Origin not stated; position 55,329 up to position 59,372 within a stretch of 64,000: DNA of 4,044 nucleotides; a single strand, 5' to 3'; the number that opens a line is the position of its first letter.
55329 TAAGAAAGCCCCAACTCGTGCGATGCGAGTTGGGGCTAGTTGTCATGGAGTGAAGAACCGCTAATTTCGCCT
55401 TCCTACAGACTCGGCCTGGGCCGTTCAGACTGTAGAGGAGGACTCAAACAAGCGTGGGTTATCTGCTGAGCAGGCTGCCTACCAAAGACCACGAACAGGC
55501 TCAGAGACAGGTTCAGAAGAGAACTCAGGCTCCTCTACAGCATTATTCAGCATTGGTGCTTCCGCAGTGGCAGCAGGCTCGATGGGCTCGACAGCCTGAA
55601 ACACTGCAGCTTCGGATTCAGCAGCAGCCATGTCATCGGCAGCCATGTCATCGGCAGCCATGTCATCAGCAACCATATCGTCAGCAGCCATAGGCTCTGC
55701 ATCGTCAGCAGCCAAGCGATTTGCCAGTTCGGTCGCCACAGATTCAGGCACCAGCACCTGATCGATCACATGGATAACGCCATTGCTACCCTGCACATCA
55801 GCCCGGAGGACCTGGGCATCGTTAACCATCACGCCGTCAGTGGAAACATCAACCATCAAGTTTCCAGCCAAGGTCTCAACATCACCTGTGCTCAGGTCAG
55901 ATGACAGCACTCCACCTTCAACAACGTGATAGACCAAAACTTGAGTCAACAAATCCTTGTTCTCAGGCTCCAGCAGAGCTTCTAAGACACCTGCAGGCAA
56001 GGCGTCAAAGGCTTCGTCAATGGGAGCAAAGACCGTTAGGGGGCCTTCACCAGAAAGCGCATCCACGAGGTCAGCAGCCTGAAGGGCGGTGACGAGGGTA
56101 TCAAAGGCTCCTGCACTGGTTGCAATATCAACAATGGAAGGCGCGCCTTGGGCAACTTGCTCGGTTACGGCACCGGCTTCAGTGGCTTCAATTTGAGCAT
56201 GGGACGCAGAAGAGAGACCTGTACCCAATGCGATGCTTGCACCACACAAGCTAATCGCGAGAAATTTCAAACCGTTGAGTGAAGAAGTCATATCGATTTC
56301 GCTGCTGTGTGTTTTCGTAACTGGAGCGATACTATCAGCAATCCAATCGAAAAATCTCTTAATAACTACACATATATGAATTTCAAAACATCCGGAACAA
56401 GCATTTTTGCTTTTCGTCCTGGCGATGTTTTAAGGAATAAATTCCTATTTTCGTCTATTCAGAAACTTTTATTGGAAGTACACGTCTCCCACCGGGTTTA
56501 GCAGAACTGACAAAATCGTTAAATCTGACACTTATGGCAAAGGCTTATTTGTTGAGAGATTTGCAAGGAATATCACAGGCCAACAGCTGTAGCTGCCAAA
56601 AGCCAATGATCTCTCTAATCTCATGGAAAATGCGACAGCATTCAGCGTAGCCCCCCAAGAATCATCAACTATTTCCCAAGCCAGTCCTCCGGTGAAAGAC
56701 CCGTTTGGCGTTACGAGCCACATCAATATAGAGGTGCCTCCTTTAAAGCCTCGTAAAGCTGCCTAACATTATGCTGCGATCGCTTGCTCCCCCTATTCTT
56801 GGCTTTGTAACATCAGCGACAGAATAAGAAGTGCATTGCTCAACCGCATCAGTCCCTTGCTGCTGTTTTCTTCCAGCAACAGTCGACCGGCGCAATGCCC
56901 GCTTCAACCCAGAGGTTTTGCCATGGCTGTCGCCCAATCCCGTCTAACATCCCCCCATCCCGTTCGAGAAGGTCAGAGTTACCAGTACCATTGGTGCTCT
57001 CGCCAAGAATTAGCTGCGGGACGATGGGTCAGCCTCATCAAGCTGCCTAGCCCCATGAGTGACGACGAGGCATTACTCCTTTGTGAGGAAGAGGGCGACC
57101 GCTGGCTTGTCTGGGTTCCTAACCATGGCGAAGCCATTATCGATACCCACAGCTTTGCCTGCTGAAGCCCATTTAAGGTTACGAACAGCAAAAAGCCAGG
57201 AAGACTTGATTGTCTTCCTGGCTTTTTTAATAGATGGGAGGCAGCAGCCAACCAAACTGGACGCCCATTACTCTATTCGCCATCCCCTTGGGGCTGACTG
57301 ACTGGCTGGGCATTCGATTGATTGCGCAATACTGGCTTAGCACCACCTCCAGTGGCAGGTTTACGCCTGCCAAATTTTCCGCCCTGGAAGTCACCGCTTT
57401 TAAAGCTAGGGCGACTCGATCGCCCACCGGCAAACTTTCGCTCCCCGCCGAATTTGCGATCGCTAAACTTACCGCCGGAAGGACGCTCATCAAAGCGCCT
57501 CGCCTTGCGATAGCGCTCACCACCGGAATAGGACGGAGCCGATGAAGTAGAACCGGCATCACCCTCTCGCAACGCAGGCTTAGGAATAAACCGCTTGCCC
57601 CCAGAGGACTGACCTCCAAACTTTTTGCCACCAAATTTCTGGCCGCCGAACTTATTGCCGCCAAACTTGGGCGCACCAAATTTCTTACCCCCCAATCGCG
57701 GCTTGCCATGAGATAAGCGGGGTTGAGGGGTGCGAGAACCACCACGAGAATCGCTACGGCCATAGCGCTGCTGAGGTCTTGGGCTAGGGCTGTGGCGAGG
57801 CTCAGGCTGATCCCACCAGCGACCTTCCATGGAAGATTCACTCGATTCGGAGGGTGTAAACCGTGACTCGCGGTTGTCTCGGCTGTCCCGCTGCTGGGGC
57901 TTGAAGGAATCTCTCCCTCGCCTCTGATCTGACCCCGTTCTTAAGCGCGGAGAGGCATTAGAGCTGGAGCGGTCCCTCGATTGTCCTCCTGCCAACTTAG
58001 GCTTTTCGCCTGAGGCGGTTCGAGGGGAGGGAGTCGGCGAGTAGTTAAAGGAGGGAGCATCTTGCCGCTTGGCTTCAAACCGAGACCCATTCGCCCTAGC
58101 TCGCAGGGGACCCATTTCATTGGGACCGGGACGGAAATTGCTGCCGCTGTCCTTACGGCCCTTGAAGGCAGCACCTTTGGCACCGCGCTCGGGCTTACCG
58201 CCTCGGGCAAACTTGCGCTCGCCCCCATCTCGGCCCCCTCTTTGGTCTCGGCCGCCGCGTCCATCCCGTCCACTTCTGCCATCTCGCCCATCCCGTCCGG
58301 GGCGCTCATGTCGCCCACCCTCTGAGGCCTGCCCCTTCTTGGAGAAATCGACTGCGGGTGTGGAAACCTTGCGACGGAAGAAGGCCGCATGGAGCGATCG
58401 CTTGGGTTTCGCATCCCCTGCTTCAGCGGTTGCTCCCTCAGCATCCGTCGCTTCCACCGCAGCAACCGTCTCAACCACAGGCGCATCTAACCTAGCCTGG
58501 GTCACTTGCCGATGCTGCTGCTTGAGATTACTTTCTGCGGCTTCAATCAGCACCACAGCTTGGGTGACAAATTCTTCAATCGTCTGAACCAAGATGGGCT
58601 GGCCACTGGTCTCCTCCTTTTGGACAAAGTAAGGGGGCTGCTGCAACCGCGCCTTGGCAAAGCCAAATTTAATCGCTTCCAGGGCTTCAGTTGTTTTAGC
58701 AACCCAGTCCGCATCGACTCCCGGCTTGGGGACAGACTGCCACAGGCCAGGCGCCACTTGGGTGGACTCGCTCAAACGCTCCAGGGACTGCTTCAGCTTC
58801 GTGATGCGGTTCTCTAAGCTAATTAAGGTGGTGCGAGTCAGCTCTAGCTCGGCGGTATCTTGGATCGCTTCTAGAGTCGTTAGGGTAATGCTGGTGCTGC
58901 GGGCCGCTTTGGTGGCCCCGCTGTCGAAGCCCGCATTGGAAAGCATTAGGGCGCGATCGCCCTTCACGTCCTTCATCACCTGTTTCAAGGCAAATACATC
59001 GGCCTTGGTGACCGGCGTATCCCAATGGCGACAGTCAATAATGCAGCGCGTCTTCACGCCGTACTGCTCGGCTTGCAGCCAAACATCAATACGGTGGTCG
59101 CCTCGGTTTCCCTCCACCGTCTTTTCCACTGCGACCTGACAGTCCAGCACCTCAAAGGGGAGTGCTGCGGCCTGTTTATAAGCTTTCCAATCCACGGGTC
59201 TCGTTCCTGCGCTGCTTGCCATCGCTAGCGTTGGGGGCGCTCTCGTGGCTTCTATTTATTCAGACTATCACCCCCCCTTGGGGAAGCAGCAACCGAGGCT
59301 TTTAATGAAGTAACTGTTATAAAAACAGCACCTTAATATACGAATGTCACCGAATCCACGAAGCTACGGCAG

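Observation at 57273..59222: Mrr/PD-(D/E)xK-like nuclease domain fused to a eukaryote-style RGG/KFGG low-complexity tail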

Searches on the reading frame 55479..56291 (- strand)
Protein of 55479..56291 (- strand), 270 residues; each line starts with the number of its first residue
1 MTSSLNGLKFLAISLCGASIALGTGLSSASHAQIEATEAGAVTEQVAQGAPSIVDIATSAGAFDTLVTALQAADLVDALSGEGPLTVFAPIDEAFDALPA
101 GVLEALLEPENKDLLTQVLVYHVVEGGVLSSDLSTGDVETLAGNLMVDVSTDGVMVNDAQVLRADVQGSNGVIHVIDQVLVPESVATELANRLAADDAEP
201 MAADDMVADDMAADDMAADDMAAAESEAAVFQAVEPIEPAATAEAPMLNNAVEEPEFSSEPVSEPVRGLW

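Call 13: search_protein_families(library=pfam, proteins=[window:55479-56291:-], max_evalue=0.001)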
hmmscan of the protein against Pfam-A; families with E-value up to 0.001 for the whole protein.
window:55479-56291:- (270 aa): 1 family
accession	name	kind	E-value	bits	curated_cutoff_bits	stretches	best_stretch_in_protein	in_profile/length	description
PF02469.27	Fasciclin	-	4.6e-34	117.7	22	1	62-182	2-123/123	Fasciclin domain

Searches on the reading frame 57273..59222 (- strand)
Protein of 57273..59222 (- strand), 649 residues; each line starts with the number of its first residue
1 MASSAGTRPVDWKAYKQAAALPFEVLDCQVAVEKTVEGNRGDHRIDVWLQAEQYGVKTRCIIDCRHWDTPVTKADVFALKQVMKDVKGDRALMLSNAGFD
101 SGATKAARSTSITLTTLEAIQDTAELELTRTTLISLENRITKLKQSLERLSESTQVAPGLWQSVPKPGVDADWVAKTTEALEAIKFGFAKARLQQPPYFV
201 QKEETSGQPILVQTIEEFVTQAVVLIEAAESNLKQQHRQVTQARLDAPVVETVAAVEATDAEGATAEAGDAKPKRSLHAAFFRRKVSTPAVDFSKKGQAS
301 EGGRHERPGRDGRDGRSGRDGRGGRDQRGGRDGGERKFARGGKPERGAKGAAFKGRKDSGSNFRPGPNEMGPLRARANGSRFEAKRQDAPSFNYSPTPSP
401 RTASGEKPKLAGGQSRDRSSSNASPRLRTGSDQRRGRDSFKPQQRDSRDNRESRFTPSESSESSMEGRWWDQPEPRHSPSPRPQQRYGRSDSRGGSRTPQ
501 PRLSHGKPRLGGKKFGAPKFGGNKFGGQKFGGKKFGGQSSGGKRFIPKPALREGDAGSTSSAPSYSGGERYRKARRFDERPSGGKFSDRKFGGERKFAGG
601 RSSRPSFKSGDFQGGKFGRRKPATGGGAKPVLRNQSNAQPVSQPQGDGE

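Call 3: search_protein_families(library=pfam, proteins=[window:57273-59222:-], max_evalue=1)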
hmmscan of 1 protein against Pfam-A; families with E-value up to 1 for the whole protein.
window:57273-59222:- (649 aa): 3 families
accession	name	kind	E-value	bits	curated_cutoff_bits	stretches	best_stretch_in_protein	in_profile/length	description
PF04471.18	Mrr_cat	-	6e-11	42.9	21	1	11-121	5-112/115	Restriction endonuclease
PF22722.2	NA-iREase1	-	0.076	13.4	27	1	25-115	11-99/106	NACHT-associated inactive Restriction Endonuclease 1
PF13588.12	HSDR_N_2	-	0.18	12.3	25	0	29-96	23-87/110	Type I restriction enzyme R protein N terminus (HSDR_N)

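Call 4: search_protein_families(library=ncbifam, proteins=[window:57273-59222:-], max_evalue=1)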
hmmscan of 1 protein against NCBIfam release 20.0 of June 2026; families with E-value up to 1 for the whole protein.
window:57273-59222:- (649 aa): 0 families

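Call 5: search_protein_families(library=padloc, proteins=[window:57273-59222:-], max_evalue=1)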
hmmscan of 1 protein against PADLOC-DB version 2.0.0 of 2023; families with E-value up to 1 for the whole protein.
window:57273-59222:- (649 aa): 1 family
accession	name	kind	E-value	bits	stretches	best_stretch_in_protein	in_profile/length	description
PDLC04815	PDC-S02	-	0.0028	15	1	41-114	232-306/346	-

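Call 10: find_homologous_proteins(query=window:57273-59222:-, max_evalue=0.001)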
Query window:57273-59222:- (649 aa): 5 proteins with E <= 0.001 among 8000 candidates.
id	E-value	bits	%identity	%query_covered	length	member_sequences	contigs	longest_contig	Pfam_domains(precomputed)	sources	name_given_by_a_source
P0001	0.0e+0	1345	94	99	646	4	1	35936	PF04471.19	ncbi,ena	-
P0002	7.2e-286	968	73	99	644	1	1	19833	PF04471.19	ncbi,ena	-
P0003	8.1e-245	833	67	99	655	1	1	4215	PF04471.19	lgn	-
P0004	1.3e-239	815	67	100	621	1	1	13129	PF04471.19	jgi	-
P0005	8.7e-203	694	61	97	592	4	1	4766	PF04471.19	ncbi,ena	-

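Call 36: list_cluster_members(proteins=[P0001, P0006, P0007, P0008, P0009, P0010, P0011, P0031, P0036, P0063])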
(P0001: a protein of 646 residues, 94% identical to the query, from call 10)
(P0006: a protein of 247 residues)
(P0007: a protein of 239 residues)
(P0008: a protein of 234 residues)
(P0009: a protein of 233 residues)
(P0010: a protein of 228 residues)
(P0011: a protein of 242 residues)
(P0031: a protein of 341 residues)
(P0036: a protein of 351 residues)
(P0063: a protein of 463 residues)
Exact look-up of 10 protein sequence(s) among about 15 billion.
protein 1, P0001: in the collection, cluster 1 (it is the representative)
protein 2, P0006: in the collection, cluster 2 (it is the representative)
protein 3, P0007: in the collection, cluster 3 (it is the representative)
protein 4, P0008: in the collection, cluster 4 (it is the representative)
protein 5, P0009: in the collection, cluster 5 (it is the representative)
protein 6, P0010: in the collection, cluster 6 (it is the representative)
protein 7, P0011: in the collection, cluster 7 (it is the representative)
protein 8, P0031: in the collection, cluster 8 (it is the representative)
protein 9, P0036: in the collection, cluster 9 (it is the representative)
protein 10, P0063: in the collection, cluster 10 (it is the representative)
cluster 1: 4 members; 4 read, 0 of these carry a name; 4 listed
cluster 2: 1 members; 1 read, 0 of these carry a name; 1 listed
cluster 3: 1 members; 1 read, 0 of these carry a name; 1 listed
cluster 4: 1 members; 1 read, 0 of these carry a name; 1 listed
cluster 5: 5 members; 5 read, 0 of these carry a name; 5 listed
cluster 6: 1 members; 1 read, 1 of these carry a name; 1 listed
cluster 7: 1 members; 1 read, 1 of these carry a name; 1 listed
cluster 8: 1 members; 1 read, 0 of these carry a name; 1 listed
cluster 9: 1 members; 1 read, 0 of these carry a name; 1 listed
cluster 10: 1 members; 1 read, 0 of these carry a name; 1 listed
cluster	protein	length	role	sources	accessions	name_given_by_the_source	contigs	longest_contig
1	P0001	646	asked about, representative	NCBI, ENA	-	-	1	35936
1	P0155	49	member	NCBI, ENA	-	-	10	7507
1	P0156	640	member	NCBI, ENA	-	-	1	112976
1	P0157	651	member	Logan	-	-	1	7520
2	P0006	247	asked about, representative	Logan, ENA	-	-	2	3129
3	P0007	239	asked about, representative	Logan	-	-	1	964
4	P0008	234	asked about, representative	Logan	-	-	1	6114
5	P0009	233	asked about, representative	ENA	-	-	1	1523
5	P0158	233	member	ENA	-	-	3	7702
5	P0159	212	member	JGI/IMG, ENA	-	-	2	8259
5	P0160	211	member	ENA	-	-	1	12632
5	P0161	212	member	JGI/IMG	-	-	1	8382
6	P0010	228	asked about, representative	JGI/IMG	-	hypothetical protein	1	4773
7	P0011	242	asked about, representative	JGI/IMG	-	hypothetical protein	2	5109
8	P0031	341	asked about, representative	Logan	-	-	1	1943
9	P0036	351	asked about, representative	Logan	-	-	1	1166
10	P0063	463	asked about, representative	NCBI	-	-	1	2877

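Call 41: find_encoding_contigs(protein=P0160, flank=6000, max_places=3)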
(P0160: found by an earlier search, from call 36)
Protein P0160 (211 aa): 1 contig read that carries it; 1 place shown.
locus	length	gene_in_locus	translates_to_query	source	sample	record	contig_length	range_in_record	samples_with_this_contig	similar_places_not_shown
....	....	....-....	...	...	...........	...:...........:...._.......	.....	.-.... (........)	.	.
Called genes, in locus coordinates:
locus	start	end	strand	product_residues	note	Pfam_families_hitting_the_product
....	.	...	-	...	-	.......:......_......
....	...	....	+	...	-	-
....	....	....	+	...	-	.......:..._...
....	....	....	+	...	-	-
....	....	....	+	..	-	-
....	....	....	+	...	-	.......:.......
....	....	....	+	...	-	-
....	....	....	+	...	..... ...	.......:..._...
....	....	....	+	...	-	-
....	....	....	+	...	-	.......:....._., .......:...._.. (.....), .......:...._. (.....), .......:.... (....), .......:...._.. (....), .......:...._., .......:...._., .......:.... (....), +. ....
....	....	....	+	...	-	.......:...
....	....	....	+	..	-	?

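Call 68: find_encoding_contigs(protein=P0004, flank=8000, max_places=3)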
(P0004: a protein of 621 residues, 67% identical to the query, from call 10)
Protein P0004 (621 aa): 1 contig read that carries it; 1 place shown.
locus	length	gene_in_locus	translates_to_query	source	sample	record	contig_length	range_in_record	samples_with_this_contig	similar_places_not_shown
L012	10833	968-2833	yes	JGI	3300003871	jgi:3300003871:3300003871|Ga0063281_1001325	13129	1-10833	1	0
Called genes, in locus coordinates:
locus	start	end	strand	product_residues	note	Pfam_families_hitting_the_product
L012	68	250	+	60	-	-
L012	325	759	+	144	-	-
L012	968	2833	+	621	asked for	PF04471:Mrr_cat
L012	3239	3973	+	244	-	PF02469:Fasciclin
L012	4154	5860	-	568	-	PF13086:AAA_11 (faint), PF04851:ResIII (faint), PF05970:PIF1, PF13604:AAA_30, PF13245:AAA_19, PF13401:AAA_22, PF01443:Viral_helicase1 (faint), PF13538:UvrD_C_2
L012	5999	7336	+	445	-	PF02142:MGS (weak), PF00781:DAGK_cat, PF19279:YegS_C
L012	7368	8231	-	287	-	-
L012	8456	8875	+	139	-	PF00472:RF-1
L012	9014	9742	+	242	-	PF00072:Response_reg, PF00196:GerE, PF08281:Sigma70_r4_2 (weak)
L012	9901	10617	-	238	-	PF01126:Heme_oxygenase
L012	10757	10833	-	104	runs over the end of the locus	-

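Call 69: find_encoding_contigs(protein=P0005, flank=5000, max_places=3)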
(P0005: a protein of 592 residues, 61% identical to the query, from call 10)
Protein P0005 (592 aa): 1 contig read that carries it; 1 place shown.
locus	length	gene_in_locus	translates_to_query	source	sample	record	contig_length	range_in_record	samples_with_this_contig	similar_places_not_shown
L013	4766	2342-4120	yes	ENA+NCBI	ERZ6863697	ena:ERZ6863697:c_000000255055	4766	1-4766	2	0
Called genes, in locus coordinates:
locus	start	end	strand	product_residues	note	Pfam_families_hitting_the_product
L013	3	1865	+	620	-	?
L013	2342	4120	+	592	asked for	PF04471:Mrr_cat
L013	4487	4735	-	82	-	-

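Call 70: find_encoding_contigs(protein=P0003, flank=5000, max_places=3)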
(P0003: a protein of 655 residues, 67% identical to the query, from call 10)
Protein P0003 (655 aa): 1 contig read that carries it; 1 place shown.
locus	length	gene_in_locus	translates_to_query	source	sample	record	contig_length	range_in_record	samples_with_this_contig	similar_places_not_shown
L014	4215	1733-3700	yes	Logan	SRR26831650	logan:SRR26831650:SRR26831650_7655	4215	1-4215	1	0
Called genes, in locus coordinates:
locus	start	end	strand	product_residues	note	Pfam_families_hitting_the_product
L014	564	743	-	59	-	-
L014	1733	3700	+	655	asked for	PF04471:Mrr_cat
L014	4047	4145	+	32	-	-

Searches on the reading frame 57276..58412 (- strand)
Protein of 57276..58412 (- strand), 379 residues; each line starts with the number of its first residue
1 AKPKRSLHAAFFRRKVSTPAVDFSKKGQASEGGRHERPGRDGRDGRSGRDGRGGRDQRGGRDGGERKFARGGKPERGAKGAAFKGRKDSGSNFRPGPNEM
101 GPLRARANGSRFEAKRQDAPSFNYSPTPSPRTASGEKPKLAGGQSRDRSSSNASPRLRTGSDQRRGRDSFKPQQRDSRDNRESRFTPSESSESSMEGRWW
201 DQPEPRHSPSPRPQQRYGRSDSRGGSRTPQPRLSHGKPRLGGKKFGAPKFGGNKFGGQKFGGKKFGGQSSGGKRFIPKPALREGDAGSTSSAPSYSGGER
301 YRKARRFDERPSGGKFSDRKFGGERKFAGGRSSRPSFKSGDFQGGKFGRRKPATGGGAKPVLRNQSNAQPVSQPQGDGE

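Call 64: find_homologous_proteins(query=A5, max_evalue=0.001)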
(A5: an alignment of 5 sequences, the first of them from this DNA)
Query A5 (5 sequences) (379 aa, profile of the alignment): 5 proteins with E <= 0.001 among 8000 candidates.
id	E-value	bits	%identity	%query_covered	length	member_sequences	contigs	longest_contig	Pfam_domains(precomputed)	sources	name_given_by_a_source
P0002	3.9e-168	578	64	100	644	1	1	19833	PF04471.19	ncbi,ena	-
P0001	8.2e-160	551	92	100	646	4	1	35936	PF04471.19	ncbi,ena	-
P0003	4.2e-155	535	55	100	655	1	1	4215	PF04471.19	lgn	-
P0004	2.4e-138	480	54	100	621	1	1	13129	PF04471.19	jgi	-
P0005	8.1e-124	432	47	97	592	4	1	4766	PF04471.19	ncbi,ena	-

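Call 65: find_related_loci(query=A5, collection=metagenome_contigs, flank=3000)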
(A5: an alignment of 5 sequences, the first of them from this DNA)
Query A5 (379 aa) in metagenome_contigs; peptide patterns used: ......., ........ (x = any residue, [..] = any of these).
183 stretches matched a pattern, but none encodes a relative of the query by tblastn (E <= 1e-3).

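Call 66: find_related_loci(query=A5, collection=viral_contigs, flank=3000)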
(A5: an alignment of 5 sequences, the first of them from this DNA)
Query A5 (379 aa) in viral_contigs; peptide patterns used: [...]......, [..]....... (x = any residue, [..] = any of these).
14 stretches matched a pattern, but none encodes a relative of the query by tblastn (E <= 1e-3).
